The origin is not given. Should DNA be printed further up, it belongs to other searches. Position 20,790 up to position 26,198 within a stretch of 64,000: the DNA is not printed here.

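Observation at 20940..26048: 1702-aa repeat protein between virB9 and virB10 shares the 17-mer repeat with VirB10 and shows recent internal duplication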

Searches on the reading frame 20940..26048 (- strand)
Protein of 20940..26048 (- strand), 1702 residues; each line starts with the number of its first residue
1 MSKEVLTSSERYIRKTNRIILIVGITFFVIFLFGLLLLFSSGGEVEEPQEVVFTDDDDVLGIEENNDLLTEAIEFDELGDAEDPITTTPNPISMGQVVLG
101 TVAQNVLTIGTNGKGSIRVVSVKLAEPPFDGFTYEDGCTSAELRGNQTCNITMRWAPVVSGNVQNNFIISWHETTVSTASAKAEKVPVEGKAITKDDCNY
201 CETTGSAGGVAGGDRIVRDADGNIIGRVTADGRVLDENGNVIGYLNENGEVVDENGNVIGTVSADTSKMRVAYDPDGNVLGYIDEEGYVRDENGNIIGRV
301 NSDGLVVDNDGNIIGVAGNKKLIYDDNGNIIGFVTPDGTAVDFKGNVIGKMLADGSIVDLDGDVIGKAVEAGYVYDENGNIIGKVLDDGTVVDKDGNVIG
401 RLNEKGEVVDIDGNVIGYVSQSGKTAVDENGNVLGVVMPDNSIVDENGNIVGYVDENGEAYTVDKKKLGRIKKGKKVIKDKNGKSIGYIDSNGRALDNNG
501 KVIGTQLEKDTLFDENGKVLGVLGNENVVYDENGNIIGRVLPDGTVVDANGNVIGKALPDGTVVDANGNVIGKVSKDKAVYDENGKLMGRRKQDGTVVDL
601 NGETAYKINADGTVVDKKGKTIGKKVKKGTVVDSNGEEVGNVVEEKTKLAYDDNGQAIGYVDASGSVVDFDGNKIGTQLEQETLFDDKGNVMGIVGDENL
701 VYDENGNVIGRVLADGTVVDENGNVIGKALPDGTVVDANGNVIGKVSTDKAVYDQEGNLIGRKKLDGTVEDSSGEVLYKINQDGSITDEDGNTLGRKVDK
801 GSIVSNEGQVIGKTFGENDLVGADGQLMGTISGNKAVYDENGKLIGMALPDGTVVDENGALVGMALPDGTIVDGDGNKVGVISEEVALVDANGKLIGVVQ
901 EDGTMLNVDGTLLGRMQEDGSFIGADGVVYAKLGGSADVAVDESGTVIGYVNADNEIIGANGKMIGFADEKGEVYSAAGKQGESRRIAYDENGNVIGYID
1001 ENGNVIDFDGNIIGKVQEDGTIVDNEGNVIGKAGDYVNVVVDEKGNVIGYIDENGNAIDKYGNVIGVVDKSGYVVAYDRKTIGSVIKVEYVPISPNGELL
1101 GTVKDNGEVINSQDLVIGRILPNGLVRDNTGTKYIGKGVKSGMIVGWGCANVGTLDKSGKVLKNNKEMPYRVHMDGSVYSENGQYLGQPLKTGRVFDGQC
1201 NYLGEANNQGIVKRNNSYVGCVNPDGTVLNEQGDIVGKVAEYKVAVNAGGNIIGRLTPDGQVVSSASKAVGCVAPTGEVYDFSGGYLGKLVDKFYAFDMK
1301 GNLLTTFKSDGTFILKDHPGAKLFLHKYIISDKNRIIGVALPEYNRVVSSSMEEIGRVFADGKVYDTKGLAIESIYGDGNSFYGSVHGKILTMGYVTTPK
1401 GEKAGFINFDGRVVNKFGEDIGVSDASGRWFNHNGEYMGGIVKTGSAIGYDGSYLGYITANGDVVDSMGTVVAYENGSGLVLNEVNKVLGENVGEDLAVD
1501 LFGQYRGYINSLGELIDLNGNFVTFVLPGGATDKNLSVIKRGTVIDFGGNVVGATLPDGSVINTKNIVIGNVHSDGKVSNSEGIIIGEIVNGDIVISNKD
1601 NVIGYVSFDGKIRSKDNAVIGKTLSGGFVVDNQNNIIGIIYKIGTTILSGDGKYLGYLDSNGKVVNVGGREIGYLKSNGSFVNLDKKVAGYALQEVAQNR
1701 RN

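Call 6: search_protein_families(library=pfam, proteins=[window:20940-26048:-], max_evalue=0.01)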
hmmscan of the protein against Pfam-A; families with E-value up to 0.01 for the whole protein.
window:20940-26048:- (1702 aa): 5 families
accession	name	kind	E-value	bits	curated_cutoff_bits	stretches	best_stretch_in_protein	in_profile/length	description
PF21785.3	Bflower_2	-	7.6e-123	403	38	19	467-557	11-96/112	5-fold beta-flower protein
PF21784.3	Bflower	-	6.5e-55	184.9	25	8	273-335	4-64/116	4-fold beta flower protein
PF12396.14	DUF3659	-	5.3e-44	148.4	24.8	3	245-301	8-56/61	Protein of unknown function (DUF3659)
PF05593.20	RHS_repeat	-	5e-23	81.4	22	0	530-563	1-38/38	RHS Repeat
PF15780.11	ASH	-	0.0023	18.5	27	1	90-165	12-84/98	Abnormal spindle-like microcephaly-assoc'd, ASPM-SPD-2-Hydin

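Call 14: find_homologous_proteins(query=window:20940-26048:-, max_evalue=0.00001)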
Query window:20940-26048:- (1702 aa): 1049 proteins with E <= 0.00001 among 8000 candidates; the best 120 are listed.
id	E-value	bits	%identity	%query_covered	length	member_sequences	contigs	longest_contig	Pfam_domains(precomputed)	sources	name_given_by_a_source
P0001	0.0e+0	1287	39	75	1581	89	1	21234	PF21784.4,PF05593.20,PF12396.15,PF21785.4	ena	-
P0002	0.0e+0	1212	40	66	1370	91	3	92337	PF21784.4,PF05593.20,PF12396.15,PF21785.4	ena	-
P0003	0.0e+0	1201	40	66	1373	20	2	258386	PF21784.4,PF05593.20,PF12396.15,PF21785.4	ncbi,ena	-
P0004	0.0e+0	1169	40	66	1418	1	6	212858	PF21784.4,PF05593.20,PF12396.15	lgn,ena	-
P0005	0.0e+0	1142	36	74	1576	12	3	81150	PF21784.4,PF05593.20,PF12396.15,PF21785.4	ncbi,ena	-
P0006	0.0e+0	1137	40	66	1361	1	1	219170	PF21784.4,PF05593.20,PF12396.15,PF21785.4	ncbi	-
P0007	0.0e+0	1134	42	60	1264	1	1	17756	PF21784.4,PF05593.20,PF12396.15,PF21785.4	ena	-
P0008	0.0e+0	1131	41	60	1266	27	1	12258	PF21784.4,PF05593.20,PF12396.15,PF21785.4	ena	-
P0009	0.0e+0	1120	41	60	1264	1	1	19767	PF21784.4,PF05593.20,PF12396.15,PF21785.4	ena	-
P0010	0.0e+0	1120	44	51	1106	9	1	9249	PF21784.4,PF05593.20,PF12396.15,PF21785.4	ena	-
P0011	0.0e+0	1113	39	60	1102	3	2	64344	PF15780.12,PF21784.4,PF05593.20,PF12396.15,PF21785.4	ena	-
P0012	0.0e+0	1112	44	51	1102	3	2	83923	PF21784.4,PF05593.20,PF12396.15,PF21785.4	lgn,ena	-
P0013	0.0e+0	1110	40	60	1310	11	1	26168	PF21784.4,PF05593.20,PF12396.15,PF21785.4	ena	-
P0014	0.0e+0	1108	44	51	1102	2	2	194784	PF21784.4,PF05593.20,PF12396.15,PF21785.4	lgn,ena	-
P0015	0.0e+0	1104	42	59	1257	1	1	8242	PF21784.4,PF05593.20,PF12396.15,PF21785.4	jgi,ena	-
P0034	4.2e-260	884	29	100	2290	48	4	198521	PF21784.4,PF05593.20,PF12396.15,PF21785.4,PF03743.20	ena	-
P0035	9.8e-236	804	29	99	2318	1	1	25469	PF21784.4,PF05593.20,PF06004.19,PF12396.15,PF21785.4,PF03743.20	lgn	-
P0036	9.6e-228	777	29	99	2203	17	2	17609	PF21784.4,PF05593.20,PF12396.15,PF21785.4,PF03743.20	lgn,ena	-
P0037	3.7e-223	762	28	99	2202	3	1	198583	PF21784.4,PF05593.20,PF12396.15,PF21785.4,PF03743.20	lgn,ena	-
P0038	3.8e-223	762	30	99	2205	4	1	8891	PF21784.4,PF05593.20,PF12396.15,PF21785.4,PF03743.20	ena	-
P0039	1.2e-222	760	29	100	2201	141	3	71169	PF21784.4,PF05593.20,PF12396.15,PF21785.4,PF03743.20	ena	-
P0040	4.2e-216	739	27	99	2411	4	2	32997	PF21784.4,PF05593.20,PF12396.15,PF21785.4,PF03743.20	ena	-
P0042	2.4e-203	696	27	99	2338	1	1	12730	PF21784.4,PF05593.20,PF12396.15,PF21785.4,PF03743.20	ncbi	-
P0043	3.5e-202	692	26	99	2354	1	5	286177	PF21784.4,PF12396.15,PF21785.4,PF03743.20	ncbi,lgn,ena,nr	ncbi:MAG: hypothetical protein IKV03_02475 [Alphaproteobacteria bacterium]|nr:hypothetical protein [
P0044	2.4e-199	683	26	99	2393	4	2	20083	PF21784.4,PF05593.20,PF12396.15,PF21785.4,PF03743.20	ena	-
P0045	8.2e-199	681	27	99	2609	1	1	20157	PF21784.4,PF12396.15,PF21785.4,PF03743.20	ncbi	-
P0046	6.0e-198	678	27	99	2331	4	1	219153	PF21784.4,PF05593.20,PF12396.15,PF21785.4,PF03743.20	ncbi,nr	ncbi:MAG: hypothetical protein J6Y03_00245 [Alphaproteobacteria bacterium]|nr:hypothetical protein [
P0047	4.2e-196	672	25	99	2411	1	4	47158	PF21784.4,PF05593.20,PF20789.4,PF12396.15,PF21785.4,PF03743.20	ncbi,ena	-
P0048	5.7e-196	672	29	99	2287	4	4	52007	PF21784.4,PF05593.20,PF12396.15,PF21785.4,PF03743.20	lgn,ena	-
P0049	5.9e-195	668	28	97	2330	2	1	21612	PF21784.4,PF05593.20,PF12396.15,PF21785.4,PF03743.20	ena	-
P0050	3.1e-193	663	27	99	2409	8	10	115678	PF21784.4,PF05593.20,PF12396.15,PF21785.4,PF03743.20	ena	-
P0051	7.5e-193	662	27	99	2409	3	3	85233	PF21784.4,PF05593.20,PF12396.15,PF21785.4,PF03743.20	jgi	-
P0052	2.1e-192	660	28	99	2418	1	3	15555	PF21784.4,PF12396.15,PF21785.4,PF03743.20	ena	-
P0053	2.9e-190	653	27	100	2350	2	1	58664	PF21784.4,PF12396.15,PF21785.4,PF03743.20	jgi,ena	-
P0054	9.1e-187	641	28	99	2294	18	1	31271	PF21784.4,PF05593.20,PF12396.15,PF21785.4,PF03743.20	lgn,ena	-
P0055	2.5e-186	640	27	99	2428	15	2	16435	PF21784.4,PF05593.20,PF12396.15,PF21785.4,PF03743.20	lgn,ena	-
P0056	9.1e-186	638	26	99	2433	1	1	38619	PF21784.4,PF05593.20,PF12396.15,PF21785.4,PF03743.20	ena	-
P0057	1.3e-185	638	29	98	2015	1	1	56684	PF21784.4,PF05593.20,PF12396.15,PF21785.4,PF03743.20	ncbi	-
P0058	4.5e-183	629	26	99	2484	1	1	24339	PF21784.4,PF05593.20,PF12396.15,PF21785.4,PF03743.20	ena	-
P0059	7.0e-183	628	27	98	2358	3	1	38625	PF21784.4,PF12396.15,PF21785.4,PF03743.20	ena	-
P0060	2.2e-182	627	27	98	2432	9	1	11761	PF21784.4,PF12396.15,PF21785.4,PF03743.20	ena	-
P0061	4.5e-182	626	26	99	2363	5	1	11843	PF21784.4,PF12396.15,PF03743.20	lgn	-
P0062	5.5e-182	626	27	97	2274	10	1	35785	PF21784.4,PF12396.15,PF21785.4,PF03743.20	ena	-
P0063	1.2e-181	624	26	99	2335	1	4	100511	PF21784.4,PF05593.20,PF12396.15,PF21785.4,PF03743.20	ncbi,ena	-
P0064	2.0e-181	624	26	98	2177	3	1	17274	PF21784.4,PF21785.4,PF03743.20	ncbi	-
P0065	5.3e-181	622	29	80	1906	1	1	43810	PF21784.4,PF05593.20,PF12396.15,PF21785.4,PF03743.20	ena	-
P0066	8.8e-181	622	27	96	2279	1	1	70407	PF21784.4,PF12396.15,PF21785.4,PF03743.20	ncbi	-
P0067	8.9e-181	621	27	97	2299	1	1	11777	PF21784.4,PF12396.15,PF21785.4,PF03743.20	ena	-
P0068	2.2e-180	620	28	94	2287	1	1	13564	PF21784.4,PF05593.20,PF12396.15,PF21785.4,PF03743.20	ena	-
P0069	9.3e-179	615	27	99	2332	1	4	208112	PF21784.4,PF12396.15,PF21785.4,PF03743.20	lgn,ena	-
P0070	1.1e-178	615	27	99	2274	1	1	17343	PF21784.4,PF12396.15,PF21785.4,PF03743.20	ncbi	-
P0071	1.8e-175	604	27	99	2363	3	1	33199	PF21784.4,PF12396.15,PF21785.4,PF03743.20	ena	-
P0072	3.0e-175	603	27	99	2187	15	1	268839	PF21784.4,PF12396.15,PF21785.4,PF03743.20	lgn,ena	-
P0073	2.6e-172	593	26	99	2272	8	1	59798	PF21784.4,PF12396.15,PF21785.4,PF03743.20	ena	-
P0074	1.3e-170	588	27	93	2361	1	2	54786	PF21784.4,PF12396.15,PF21785.4,PF03743.20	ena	-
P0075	2.3e-170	587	26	99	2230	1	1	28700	PF21784.4,PF12396.15,PF21785.4,PF03743.20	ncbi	-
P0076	3.9e-170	586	27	99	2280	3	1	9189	PF21784.4,PF12396.15,PF21785.4,PF03743.20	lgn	-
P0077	4.3e-170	586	27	98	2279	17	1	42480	PF21784.4,PF12396.15,PF21785.4,PF03743.20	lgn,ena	-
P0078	1.9e-169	584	28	98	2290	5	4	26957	PF21784.4,PF12396.15,PF21785.4,PF03743.20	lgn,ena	-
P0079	1.1e-168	581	26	99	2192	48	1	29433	PF21784.4,PF21785.4,PF03743.20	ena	-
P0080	5.4e-168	579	26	99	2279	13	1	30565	PF21784.4,PF12396.15,PF21785.4,PF03743.20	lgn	-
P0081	2.4e-167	577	26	93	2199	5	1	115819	PF21784.4,PF12396.15,PF21785.4,PF03743.20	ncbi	-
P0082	8.2e-167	575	27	99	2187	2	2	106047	PF21784.4,PF12396.15,PF21785.4,PF03743.20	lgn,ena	-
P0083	9.7e-167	575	26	91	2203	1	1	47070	PF21784.4,PF12396.15,PF21785.4,PF03743.20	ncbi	-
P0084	1.2e-166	575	25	99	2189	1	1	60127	PF21784.4,PF12396.15,PF21785.4,PF03743.20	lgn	-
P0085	1.4e-166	574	27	99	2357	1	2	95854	PF21784.4,PF12396.15,PF21785.4,PF03743.20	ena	-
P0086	2.2e-166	574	26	99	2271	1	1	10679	PF21784.4,PF12396.15,PF21785.4,PF03743.20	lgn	-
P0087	3.6e-165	570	26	98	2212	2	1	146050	PF21784.4,PF12396.15,PF21785.4,PF03743.20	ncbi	-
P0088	5.1e-165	569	27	99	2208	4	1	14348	PF21784.4,PF12396.15,PF21785.4,PF03743.20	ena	-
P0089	1.5e-164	568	26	100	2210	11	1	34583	PF21784.4,PF12396.15,PF21785.4,PF03743.20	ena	-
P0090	3.4e-164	567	27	99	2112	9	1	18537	PF21784.4,PF12396.15,PF21785.4,PF03743.20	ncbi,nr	ncbi:MAG: DUF3659 domain-containing protein, partial [Alphaproteobacteria bacterium]|nr:DUF3659 doma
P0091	5.1e-164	566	27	97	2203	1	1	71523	PF21784.4,PF12396.15,PF21785.4,PF03743.20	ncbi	-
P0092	8.8e-164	565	25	99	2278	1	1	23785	PF21784.4,PF12396.15,PF21785.4,PF03743.20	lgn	-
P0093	3.7e-162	560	27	99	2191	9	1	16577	PF21784.4,PF12396.15,PF21785.4,PF03743.20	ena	-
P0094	1.5e-160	554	26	100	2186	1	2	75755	PF21784.4,PF21785.4,PF03743.20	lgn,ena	-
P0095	4.5e-160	553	26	82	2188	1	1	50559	PF21784.4,PF12396.15,PF21785.4,PF03743.20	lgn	-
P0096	1.4e-159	551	26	100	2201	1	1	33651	PF21784.4,PF12396.15,PF21785.4,PF03743.20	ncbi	-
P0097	1.7e-159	551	27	99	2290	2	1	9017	PF21784.4,PF21785.4,PF03743.20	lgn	-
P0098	2.3e-159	551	24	100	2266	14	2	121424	PF21784.4,PF12396.15,PF21785.4,PF03743.20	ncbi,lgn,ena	-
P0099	4.3e-159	550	27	99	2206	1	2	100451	PF21784.4,PF12396.15,PF21785.4,PF03743.20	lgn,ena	-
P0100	9.1e-159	549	26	99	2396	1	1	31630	PF21784.4,PF05593.20,PF12396.15,PF21785.4,PF03743.20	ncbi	-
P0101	3.4e-158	547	25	99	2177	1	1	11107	PF21784.4,PF12396.15,PF21785.4,PF03743.20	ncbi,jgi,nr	ncbi:MAG: hypothetical protein LBU87_01335 [Lactobacillales bacterium]|jgi:type IV secretory pathway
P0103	4.3e-157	543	27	93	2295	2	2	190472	PF21784.4,PF03743.20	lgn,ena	-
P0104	1.2e-154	535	27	68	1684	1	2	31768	PF21784.4,PF05593.20,PF12396.15,PF21785.4,PF03743.20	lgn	-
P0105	5.2e-154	533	27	81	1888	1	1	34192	PF21784.4,PF12396.15,PF21785.4,PF03743.20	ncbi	-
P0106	6.1e-154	533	26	99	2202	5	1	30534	PF21784.4,PF12396.15,PF21785.4,PF03743.20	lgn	-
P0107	1.1e-153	532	27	93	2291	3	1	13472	PF21784.4,PF12396.15,PF21785.4,PF03743.20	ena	-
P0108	1.9e-153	531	26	100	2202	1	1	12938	PF21784.4,PF21785.4,PF03743.20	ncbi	-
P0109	2.1e-153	531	26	99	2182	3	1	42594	PF21784.4,PF12396.15,PF21785.4,PF03743.20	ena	-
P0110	4.6e-153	530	26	99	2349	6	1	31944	PF21784.4,PF21785.4,PF03743.20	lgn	-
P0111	5.6e-153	529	25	100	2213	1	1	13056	PF21784.4,PF12396.15,PF21785.4,PF03743.20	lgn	-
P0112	2.9e-152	527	27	99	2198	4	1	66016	PF21784.4,PF12396.15,PF21785.4,PF03743.20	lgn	-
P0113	4.8e-152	526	26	100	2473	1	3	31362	PF21784.4,PF12396.15,PF21785.4,PF03743.20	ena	-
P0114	2.5e-150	521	26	98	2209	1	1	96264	PF21784.4,PF21785.4,PF03743.20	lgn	-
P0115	1.1e-149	518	26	93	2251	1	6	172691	PF21784.4,PF12396.15,PF21785.4,PF03743.20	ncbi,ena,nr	ncbi:MAG: hypothetical protein J6V53_03910 [Alphaproteobacteria bacterium]|nr:hypothetical protein [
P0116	5.7e-149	516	25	98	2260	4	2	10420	PF21784.4,PF12396.15,PF21785.4,PF03743.20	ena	-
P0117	1.4e-148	515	26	99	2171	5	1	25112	PF21784.4,PF12396.15,PF21785.4,PF03743.20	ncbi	-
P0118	7.8e-148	512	26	99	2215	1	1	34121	PF21784.4,PF21785.4,PF03743.20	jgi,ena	-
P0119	3.5e-146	507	27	81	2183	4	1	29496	PF21784.4,PF12396.15,PF21785.4,PF03743.20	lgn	-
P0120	1.3e-145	505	25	100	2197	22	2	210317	PF21784.4,PF12396.15,PF21785.4,PF03743.20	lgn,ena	-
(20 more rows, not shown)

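Call 15: find_encoding_contigs(protein=window:20940-26048:-, flank=10000, max_places=4)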
Protein window:20940-26048:- (1702 aa): no gene with exactly this product is on record in the collection.
